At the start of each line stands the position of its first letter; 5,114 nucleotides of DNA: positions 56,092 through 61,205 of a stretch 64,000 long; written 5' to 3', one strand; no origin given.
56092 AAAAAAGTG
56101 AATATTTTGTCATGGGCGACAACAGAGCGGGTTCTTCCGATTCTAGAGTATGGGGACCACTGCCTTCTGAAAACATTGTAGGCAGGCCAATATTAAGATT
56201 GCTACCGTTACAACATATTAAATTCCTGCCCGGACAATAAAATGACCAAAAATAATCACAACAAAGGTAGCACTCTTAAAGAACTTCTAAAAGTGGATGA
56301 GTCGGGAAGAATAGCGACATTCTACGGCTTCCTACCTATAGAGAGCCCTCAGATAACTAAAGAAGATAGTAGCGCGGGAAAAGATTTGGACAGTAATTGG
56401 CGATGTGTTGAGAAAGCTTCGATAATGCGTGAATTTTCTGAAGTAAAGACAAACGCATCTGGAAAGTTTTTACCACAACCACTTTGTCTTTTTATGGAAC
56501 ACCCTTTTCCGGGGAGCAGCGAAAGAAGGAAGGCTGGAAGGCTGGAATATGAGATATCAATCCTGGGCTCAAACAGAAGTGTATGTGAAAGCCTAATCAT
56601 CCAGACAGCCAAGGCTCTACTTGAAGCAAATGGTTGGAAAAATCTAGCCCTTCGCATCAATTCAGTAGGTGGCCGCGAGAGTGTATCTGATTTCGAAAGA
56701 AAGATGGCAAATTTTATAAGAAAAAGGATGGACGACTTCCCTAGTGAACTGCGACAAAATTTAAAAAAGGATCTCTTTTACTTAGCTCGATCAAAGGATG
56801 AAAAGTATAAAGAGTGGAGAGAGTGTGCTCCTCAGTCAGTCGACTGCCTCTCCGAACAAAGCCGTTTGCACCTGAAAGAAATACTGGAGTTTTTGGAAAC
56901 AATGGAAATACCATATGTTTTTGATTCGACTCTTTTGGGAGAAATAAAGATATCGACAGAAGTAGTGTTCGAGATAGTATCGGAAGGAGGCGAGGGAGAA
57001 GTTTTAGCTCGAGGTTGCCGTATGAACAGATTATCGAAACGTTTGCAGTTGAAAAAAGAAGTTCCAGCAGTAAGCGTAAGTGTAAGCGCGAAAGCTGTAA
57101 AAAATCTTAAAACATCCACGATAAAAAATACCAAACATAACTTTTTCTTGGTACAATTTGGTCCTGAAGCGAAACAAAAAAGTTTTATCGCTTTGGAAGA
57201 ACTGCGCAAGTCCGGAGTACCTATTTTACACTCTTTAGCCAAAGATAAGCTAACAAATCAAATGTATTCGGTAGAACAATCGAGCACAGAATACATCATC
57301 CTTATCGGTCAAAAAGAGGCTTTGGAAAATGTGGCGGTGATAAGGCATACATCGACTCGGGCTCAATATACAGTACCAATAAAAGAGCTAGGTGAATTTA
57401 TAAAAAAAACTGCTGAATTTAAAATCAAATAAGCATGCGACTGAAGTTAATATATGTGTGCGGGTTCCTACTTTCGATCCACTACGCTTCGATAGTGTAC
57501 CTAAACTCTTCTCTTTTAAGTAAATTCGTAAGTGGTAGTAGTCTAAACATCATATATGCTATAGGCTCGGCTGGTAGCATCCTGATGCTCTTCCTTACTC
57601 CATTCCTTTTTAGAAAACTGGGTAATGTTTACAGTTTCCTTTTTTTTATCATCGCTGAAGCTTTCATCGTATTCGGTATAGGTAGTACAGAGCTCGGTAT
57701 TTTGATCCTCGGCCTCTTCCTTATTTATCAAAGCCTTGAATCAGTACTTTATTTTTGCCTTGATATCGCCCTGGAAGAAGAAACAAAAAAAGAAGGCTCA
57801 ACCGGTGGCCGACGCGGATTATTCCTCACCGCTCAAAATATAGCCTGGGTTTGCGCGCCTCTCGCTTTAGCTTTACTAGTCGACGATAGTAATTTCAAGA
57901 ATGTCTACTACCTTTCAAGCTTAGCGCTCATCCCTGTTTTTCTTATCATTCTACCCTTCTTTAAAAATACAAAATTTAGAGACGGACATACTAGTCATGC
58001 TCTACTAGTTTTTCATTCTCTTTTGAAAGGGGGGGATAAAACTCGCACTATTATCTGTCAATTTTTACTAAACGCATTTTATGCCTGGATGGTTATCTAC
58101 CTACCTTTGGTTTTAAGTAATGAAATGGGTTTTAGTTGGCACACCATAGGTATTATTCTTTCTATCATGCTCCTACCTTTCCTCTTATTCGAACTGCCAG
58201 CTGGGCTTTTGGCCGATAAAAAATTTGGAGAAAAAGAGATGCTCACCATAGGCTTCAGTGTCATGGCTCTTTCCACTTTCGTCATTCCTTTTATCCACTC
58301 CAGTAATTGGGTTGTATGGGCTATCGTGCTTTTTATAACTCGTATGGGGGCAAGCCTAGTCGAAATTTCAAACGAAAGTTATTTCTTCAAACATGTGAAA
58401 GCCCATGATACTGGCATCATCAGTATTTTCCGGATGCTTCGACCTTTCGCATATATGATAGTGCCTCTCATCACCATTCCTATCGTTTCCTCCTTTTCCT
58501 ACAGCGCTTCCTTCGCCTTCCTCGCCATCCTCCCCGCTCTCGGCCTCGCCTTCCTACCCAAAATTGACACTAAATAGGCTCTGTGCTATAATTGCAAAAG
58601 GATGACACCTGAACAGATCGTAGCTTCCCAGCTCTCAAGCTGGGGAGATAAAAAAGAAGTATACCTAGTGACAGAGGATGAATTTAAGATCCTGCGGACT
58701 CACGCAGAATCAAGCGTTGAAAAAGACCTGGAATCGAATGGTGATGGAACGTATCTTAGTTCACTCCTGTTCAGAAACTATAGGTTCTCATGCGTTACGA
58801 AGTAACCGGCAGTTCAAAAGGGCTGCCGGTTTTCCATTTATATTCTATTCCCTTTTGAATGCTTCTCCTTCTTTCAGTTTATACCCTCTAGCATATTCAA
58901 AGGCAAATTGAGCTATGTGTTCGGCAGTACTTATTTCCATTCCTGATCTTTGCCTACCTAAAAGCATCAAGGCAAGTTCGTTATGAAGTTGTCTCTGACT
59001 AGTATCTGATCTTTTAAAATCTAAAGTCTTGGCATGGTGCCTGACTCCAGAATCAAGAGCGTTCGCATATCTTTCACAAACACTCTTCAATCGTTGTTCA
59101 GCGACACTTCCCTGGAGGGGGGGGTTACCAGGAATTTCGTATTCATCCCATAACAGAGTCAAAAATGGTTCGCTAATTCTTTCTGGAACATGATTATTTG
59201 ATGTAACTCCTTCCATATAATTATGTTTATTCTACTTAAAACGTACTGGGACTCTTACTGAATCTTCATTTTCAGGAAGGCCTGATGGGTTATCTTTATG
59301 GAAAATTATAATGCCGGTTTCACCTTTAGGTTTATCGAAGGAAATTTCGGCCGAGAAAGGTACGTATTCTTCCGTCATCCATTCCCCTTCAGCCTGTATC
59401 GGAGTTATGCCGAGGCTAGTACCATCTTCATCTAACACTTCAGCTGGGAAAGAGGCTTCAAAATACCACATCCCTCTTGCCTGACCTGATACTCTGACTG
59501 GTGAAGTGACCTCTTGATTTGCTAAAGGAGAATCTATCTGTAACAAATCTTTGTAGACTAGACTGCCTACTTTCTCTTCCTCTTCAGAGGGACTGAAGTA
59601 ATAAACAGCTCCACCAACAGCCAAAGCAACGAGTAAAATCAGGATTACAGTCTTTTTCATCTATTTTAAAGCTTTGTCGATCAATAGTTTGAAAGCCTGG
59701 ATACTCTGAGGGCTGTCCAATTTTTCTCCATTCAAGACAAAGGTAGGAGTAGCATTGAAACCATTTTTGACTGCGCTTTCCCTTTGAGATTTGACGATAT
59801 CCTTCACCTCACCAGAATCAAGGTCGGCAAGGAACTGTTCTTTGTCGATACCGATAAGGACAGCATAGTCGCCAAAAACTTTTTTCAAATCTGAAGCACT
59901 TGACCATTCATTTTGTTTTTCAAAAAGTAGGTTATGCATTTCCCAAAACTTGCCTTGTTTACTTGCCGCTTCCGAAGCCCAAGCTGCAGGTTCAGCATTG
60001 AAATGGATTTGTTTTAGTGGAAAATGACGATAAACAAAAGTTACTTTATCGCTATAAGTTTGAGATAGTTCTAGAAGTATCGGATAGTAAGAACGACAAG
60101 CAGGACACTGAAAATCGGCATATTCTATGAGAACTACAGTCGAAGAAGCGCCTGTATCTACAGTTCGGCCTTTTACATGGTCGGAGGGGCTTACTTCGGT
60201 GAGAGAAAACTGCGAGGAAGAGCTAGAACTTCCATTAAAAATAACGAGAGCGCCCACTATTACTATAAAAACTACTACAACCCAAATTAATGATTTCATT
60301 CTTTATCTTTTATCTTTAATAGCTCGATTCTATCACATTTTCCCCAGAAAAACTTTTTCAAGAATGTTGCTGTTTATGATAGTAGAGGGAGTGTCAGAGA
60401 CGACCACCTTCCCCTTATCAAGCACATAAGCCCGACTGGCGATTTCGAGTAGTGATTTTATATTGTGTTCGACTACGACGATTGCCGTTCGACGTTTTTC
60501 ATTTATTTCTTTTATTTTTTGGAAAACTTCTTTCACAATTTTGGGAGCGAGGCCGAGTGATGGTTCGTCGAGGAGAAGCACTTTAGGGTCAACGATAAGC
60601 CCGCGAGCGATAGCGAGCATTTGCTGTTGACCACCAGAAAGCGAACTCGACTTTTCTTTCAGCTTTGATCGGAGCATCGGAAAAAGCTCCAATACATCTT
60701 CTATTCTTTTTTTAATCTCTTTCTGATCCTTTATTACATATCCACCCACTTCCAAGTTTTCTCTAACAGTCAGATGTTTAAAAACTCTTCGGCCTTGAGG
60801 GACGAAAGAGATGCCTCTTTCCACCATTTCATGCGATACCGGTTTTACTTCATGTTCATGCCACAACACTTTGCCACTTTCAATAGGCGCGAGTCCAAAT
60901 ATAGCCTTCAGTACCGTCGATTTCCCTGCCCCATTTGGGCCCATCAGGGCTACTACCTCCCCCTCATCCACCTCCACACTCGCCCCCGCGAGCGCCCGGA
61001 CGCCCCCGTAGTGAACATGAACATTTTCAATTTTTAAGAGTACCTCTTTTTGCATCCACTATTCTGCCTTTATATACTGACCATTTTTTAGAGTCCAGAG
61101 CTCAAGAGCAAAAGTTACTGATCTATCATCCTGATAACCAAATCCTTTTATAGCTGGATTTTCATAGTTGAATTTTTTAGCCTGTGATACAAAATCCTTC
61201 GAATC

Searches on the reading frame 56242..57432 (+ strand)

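Call 46: search_protein_families(library=pfam, proteins=[window:56242-57432:+], max_evalue=1e-8)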
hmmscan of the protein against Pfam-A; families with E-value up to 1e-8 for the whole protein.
window:56242-57432:+ (396 aa): 1 family
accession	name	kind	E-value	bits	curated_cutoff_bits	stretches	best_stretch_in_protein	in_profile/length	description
PF03129.25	HGTP_anticodon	-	1.1e-09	38.7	21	1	318-389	22-93/94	Anticodon binding domain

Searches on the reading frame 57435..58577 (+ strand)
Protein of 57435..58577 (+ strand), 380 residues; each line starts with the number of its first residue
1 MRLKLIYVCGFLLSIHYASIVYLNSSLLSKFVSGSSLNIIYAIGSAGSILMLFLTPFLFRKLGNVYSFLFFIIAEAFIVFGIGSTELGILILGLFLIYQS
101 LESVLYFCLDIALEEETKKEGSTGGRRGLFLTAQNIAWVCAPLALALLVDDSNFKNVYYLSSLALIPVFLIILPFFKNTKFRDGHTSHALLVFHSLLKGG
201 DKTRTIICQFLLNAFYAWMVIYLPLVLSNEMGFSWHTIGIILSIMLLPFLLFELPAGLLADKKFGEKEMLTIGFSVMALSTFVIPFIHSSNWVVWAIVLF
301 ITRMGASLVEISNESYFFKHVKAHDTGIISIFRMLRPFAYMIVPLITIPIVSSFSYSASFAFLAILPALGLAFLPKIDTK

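Call 46: search_protein_families(library=pfam, proteins=[window:57435-58577:+], max_evalue=1e-8)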
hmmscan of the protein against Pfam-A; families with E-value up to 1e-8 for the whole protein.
window:57435-58577:+ (380 aa): 1 family
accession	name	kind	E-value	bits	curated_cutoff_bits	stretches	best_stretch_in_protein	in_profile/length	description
PF07690.21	MFS_1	-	3.2e-19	69.5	33.4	1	206-373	2-171/347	Major Facilitator Superfamily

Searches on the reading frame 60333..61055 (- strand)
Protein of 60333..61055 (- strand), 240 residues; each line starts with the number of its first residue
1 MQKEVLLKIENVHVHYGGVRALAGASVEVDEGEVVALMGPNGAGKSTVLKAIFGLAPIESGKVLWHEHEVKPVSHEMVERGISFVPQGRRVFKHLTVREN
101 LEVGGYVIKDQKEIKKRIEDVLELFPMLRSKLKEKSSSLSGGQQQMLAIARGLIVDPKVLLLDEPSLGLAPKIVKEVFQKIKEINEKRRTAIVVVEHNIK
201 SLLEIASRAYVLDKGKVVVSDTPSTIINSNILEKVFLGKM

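Call 37: search_protein_families(library=pfam, proteins=[window:60333-61055:-], max_evalue=0.00001)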
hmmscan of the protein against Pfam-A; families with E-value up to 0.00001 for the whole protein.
window:60333-61055:- (240 aa): 3 families
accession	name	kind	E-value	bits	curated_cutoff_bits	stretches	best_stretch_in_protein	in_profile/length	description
PF00005.33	ABC_tran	-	4.5e-36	124.9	25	1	24-166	3-136/137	ABC transporter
PF13304.12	AAA_21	-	1.5e-12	48.7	27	0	133-194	232-295/304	AAA domain, putative AbiEii toxin, Type IV TA system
PF02463.25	SMC_N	-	4.5e-08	33.2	40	1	18-197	9-199/220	RecF/RecN/SMC N terminal domain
